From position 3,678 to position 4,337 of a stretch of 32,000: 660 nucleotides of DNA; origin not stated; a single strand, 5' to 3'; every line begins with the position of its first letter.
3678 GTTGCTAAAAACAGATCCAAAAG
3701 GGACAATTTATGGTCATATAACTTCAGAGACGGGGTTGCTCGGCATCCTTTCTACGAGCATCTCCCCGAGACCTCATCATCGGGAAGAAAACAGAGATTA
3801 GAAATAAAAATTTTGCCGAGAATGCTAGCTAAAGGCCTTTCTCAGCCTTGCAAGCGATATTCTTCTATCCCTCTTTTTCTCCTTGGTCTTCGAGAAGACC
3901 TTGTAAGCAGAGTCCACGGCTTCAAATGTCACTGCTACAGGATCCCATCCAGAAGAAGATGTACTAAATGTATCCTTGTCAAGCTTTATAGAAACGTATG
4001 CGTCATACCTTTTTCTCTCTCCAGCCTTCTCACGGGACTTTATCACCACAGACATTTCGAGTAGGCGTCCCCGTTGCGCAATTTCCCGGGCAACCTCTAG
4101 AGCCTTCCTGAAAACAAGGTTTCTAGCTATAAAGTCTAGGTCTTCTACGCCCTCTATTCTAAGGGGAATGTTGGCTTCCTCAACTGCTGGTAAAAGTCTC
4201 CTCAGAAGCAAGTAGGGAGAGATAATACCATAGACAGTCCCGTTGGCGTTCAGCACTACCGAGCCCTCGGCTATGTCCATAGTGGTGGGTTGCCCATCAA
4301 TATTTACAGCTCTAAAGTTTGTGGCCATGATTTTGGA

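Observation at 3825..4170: Four CBS domains fused to a YfiA/HPF-like (ribosome hibernation factor) domain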

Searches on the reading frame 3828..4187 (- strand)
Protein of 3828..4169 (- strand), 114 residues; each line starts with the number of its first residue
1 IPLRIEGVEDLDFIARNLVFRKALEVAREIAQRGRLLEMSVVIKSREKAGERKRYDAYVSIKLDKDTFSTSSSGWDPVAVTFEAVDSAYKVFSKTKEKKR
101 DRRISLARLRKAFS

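Call 6: search_protein_families(library=pfam, proteins=[window:3828-4169:-], max_evalue=10)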
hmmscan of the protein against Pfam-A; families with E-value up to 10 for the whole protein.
window:3828-4169:- (114 aa): 1 family
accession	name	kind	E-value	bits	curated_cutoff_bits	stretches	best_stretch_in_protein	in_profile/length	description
PF14299.13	PP2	-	0.11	12.9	25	1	48-100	54-104/148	Phloem protein 2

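Call 7: search_protein_families(library=ncbifam, proteins=[window:3828-4169:-], max_evalue=10)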
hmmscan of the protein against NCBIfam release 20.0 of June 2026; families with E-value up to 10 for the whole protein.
window:3828-4169:- (114 aa): 0 families

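Call 8: search_solved_structures(query=window:3828-4169:-, max_evalue=10, show_alignments=5)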
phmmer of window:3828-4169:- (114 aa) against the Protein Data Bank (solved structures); distinct sequences matched with E-value up to 10: 2.
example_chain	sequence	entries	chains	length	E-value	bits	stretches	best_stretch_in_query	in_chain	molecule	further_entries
8erw_A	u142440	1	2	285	0.01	19.4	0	18-62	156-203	C2HR4_8r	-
7r4w_A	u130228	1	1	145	1.4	12.6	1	9-44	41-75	Single-stranded DNA-binding protein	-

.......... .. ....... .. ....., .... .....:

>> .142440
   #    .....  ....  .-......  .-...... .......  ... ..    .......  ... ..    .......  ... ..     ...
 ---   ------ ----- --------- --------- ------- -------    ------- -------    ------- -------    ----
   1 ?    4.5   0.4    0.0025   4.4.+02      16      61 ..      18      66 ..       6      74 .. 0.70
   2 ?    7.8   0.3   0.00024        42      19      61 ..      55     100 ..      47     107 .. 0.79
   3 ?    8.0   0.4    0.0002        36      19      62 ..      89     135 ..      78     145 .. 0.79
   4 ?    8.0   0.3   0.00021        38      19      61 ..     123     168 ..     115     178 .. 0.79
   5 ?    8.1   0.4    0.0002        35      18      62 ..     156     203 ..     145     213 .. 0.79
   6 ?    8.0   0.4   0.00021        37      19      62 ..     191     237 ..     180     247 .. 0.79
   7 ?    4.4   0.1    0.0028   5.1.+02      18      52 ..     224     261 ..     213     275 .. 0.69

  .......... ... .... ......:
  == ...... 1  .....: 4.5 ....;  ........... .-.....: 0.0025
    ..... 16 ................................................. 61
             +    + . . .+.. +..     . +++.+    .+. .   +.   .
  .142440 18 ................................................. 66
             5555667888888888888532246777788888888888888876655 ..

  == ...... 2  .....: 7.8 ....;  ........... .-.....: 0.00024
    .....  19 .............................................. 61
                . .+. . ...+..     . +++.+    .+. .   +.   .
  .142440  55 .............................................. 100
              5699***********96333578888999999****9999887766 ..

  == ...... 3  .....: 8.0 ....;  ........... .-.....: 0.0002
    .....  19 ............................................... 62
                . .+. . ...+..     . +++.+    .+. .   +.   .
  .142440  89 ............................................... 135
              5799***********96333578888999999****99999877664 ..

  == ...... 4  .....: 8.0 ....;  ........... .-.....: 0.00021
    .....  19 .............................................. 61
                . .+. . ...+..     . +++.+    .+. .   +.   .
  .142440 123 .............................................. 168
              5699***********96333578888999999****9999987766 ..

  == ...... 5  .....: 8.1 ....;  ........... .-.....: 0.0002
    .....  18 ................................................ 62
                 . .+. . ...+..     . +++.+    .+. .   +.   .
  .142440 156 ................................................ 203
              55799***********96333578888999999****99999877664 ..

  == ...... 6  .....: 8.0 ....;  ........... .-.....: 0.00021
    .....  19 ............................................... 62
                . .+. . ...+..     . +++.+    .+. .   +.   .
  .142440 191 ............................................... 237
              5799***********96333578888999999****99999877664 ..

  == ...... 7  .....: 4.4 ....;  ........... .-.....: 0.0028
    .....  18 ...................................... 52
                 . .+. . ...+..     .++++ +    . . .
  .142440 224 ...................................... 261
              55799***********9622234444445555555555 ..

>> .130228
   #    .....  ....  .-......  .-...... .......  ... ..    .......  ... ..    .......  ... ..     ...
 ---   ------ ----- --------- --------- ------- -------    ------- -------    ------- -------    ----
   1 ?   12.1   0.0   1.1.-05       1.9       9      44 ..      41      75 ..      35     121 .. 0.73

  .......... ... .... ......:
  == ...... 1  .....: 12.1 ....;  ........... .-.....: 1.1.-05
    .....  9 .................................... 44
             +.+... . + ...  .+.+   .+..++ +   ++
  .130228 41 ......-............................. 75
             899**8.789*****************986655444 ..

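Call 21: search_solved_structures(query=A2, max_evalue=10, show_alignments=5)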
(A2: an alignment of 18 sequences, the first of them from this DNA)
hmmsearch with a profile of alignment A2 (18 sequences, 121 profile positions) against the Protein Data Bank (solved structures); distinct sequences matched with E-value up to 10: 16.
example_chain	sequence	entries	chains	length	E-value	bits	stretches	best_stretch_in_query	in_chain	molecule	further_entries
9l96_a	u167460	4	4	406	6.9e-14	55.3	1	9-113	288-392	CBS domain-containing protein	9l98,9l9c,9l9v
9sr9_H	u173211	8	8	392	7.3e-10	42.3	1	49-118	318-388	Dehydrogenase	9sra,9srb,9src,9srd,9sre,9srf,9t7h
4r5d_A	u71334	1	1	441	0.00013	25.3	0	14-62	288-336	Leucine rich repeat protein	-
6h4n_x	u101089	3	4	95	0.013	18.9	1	21-106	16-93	Ribosome hibernation promoting factor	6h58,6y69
4v8h_AX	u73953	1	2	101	0.052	16.9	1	21-108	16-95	Probable sigma(54) modulation protein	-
4r6g_A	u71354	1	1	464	0.067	16.6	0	14-62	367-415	leucine rich repeats DLRR_K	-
2rql_A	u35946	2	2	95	0.092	16.1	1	21-106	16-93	Probable sigma-54 modulation protein | Ribosome hibernation promoting factor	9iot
9dd4_A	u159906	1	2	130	0.13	15.7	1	41-106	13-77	Designed facilitated dissociation target LHD101An1: LHD101A with an N-terminal extension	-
9dd1_C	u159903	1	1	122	0.19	15.1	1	41-106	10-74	Designed allosteric facilitated dissociation switch AS1 H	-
9dcz_B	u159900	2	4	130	0.21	15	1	41-106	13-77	Designed allosteric facilitated dissociation switch AS1 T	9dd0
9olq_B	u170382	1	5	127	0.21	15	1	41-106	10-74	Designed allosteric facilitated dissociation switch AS1 T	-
1l4s_A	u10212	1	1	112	0.35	14.2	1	59-111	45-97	Protein yfiA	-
12dq_1y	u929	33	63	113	0.36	14.2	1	60-111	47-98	Ribosome-associated inhibitor A | Protein yfiA | Protein Y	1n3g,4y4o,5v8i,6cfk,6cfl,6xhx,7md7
4v8i_AY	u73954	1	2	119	0.41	14.1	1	60-111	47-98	Ribosome-associated inhibitor A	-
1imu_A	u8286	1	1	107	0.42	14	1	61-112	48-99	HYPOTHETICAL PROTEIN HI0257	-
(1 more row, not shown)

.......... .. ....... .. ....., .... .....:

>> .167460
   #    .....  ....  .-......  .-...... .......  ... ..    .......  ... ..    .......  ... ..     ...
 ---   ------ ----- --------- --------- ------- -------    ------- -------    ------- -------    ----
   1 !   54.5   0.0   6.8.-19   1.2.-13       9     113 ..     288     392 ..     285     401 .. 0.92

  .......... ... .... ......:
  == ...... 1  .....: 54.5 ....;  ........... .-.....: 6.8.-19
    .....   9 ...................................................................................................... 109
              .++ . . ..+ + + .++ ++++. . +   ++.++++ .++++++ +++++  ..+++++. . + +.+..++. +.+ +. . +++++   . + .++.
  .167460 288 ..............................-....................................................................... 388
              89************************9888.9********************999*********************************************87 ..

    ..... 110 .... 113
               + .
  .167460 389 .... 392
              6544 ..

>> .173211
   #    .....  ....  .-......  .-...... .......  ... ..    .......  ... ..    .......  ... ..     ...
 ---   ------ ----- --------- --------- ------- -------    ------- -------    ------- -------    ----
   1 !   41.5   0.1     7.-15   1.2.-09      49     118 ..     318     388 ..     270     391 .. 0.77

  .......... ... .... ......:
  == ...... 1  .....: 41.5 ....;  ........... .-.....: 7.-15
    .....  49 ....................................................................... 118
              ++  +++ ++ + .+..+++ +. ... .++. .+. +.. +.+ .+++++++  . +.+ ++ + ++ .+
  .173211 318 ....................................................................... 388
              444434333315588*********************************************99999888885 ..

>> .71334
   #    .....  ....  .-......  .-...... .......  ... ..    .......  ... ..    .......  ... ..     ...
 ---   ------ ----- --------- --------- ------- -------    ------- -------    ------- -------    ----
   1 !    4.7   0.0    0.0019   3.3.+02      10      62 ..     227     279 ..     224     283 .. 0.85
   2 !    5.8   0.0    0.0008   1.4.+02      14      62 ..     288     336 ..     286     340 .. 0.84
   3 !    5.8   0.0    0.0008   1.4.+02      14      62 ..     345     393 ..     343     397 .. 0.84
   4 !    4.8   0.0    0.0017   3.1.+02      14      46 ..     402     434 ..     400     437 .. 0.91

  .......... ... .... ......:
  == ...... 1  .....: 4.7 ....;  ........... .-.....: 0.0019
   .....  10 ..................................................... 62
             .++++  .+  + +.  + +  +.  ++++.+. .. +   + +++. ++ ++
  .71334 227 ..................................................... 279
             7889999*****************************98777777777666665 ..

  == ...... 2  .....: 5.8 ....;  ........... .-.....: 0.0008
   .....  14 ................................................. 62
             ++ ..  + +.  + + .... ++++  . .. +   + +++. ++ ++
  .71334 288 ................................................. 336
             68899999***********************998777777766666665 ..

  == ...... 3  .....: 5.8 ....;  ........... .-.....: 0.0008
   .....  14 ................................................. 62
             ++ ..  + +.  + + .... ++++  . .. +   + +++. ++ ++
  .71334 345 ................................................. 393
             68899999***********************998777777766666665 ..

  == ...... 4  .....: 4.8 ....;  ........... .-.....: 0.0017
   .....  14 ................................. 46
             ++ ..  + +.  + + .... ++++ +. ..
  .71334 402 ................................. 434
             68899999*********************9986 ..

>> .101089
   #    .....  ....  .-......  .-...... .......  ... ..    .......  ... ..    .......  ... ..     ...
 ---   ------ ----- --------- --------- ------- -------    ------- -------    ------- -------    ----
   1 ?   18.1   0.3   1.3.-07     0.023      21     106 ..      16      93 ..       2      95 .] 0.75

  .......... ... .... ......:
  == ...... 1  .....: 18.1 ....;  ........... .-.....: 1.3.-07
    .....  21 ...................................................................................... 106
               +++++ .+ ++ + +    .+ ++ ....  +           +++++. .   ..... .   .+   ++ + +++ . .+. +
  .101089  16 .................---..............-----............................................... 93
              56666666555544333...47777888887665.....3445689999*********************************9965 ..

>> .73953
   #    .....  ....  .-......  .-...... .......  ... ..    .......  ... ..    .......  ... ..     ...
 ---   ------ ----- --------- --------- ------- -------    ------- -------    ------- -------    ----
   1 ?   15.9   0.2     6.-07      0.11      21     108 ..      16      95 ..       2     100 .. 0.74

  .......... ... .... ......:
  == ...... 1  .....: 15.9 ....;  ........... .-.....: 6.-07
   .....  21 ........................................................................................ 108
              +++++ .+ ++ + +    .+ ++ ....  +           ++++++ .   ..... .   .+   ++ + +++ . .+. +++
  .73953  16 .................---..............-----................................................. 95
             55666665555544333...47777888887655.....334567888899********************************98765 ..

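Call 22: search_protein_families(library=pfam, alignment_id=A2, max_evalue=10)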
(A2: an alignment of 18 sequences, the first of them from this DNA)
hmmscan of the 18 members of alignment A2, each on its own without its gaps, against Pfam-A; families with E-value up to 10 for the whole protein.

A. member 1, seq(120 aa): 1 family
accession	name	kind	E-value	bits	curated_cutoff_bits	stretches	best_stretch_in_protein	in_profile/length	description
PF14299.13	PP2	-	0.13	12.7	25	1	54-106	54-104/148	Phloem protein 2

B. families by the number of members that match (of 18 scanned): 13 families
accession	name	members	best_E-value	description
PF02482.25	Ribosomal_S30AE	9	0.00053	Sigma 54 modulation protein / S30EA ribosomal protein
PF22302.1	DUF6968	2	0.00058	Domain of unknown function (DUF6968)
PF24873.1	DUF2110_C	1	0.00079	DUF2110 C-terminal domain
PF10938.13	YfdX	1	0.018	YfdX protein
PF04260.17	DUF436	1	0.053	Protein of unknown function (DUF436)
PF16546.10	SGTA_dimer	1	0.064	Homodimerisation domain of SGTA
PF18177.6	La_HTH_kDCL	1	0.08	La HTH in kinetoplastid DICER domain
PF08502.15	LeuA_dimer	1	0.11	LeuA allosteric (dimerisation) domain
PF12582.13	DUF3757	1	0.11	Protein of unknown function (DUF3757)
PF14299.13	PP2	1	0.13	Phloem protein 2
PF14900.11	DUF4493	1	0.14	Domain of unknown function (DUF4493)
PF07704.17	PSK_trans_fac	1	0.16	Rv0623-like transcription factor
PF11485.14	STK_08120-like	1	0.27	STK_08120-like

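Call 37: predict_structure(alignment_id=A2)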
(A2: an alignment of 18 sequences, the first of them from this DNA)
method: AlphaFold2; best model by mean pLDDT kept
length: 120 residues; sequences in the alignment: 18
mean_pLDDT: 85.8   pTM: 0.73
mean pLDDT of the five models: 85.8, 84.5, 83.4, 83.1, 82.2
residues with pLDDT >= 90: 67; 70-90: 37; 50-70: 12; < 50: 4
segments of 3 or more residues with pLDDT < 50: 1-4
pLDDT, mean of each block of 10 residues (from residue 1): 65 90 95 91 94 76 95 93 95 92 69 75
secondary structure, 60 per line:
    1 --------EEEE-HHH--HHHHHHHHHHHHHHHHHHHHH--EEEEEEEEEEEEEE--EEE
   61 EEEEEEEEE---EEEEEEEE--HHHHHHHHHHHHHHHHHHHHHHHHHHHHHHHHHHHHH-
elements in order: E9-12 H19-39 E42-55 E58-69 E73-80 H83-119

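Call 42: fold_search(model_id=the predicted structure, library=pdb)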
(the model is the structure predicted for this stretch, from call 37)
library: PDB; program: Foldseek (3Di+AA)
matches with E <= 10: 937; with E <= 0.001: 23
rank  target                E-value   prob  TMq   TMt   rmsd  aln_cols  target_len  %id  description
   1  6eri_BV               4.0e-06  1.00  0.68  0.76   2.5       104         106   14  Structure of the chloroplast ribosome with chl-RRF and hibernation-promoting factor (released 2018-04-18)
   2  8rd8_D                1.1e-05  1.00  0.65  0.73   3.1       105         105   15  Cryo-EM structure of P. urativorans 70S ribosome in complex with hibernation factors Balon and RaiA (structure 1). (released 2024-02-21)
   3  5mmj_y                1.3e-05  1.00  0.65  0.67   2.9       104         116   12  Structure of the small subunit of the chloroplast ribosome (released 2017-01-11)
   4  28lu_y                1.8e-05  1.00  0.67  0.56   2.8       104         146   16  Structure of the Chlamydomonas reinhardtii chlororibosome with factor pY (released 2026-04-01)
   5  4hei_A                2.3e-05  1.00  0.62  0.78   2.5        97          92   18  2A X-RAY STRUCTURE OF HPF from VIBRIO CHOLERAE (released 2012-10-24)
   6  4y4o_1y               6.1e-05  1.00  0.62  0.74   3.1       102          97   17  Crystal structure of the Thermus thermophilus 70S ribosome with rRNA modifications and bound to protein Y (YfiA) at 2 (released 2015-03-18)
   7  2rql_MODEL_1_A        6.6e-05  1.00  0.61  0.75   2.5        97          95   20  Solution structure of the E. coli ribosome hibernation promoting factor HPF (released 2010-02-02)
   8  3tqm_C                6.6e-05  1.00  0.58  0.72   3.2       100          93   14  Structure of an ribosomal subunit interface protein from Coxiella burnetii (released 2011-09-28)
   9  3tqm_A                1.1e-04  1.00  0.57  0.72   3.2        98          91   12  Structure of an ribosomal subunit interface protein from Coxiella burnetii (released 2011-09-28)
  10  6h4n_x                1.2e-04  1.00  0.63  0.77   2.7       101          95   21  Structure of a hibernating 100S ribosome reveals an inactive conformation of the ribosomal protein S1 - 70S Hibernatin (released 2018-09-05)
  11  2ywq_C                1.2e-04  1.00  0.50  0.62   3.8        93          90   17  Crystal structure of Thermus thermophilus Protein Y N-terminal domain (released 2008-04-15)
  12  5x8r_y                1.2e-04  1.00  0.53  0.58   3.8       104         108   12  Structure of the 30S small subunit of chloroplast ribosome from spinach (released 2017-06-07)
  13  5zep_x                1.3e-04  1.00  0.59  0.69   2.9        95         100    8  M. smegmatis hibernating state 70S ribosome structure (released 2018-09-26)
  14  8uu4_w                1.5e-04  1.00  0.57  0.65   3.4        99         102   18  Cryo-EM structure of the Listeria innocua 70S ribosome in complex with HPF (structure I-A) (released 2024-02-28)
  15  3tqm_B                1.6e-04  1.00  0.57  0.72   3.2        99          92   13  Structure of an ribosomal subunit interface protein from Coxiella burnetii (released 2011-09-28)
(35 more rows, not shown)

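Call 50: search_protein_representatives(alignment_id=A2)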
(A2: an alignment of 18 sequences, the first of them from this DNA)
Query: 18 sequences, 121 profile positions. Proteins with E-value up to 0.001 (for the whole library): 258; up to 1e-10: 30; up to 1e-30: 1. The best 150 are listed.
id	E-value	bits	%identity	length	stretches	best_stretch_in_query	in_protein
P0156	5.0e-40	152.6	-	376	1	1-120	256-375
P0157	3.7e-30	120.8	-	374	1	2-117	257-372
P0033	1.5e-29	118.8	-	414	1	2-121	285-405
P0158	1.0e-28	116.1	-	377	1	2-117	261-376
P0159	5.2e-18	81.6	-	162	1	3-110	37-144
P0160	4.7e-17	78.4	-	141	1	4-118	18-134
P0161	2.1e-16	76.4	-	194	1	5-118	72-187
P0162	2.3e-16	76.2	-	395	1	3-108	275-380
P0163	3.2e-16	75.8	-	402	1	3-120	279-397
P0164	1.7e-15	73.4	-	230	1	2-121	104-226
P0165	2.3e-14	69.7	-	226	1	2-116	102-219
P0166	2.6e-14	69.6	-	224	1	5-106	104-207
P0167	3.7e-14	69.1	-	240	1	2-118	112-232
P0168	5.1e-14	68.7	-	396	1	6-119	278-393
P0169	6.5e-14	68.3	-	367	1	9-113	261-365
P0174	3.5e-13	65.9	-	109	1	17-119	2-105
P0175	5.3e-13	65.4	-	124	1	2-118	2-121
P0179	2.0e-12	63.5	-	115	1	8-118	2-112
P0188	3.7e-10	56.2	-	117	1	13-116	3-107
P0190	9.5e-10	54.9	-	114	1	5-109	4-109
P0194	1.3e-09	54.4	-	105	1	21-117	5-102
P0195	1.4e-09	54.3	-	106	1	22-112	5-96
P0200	3.2e-09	53.2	-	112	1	10-117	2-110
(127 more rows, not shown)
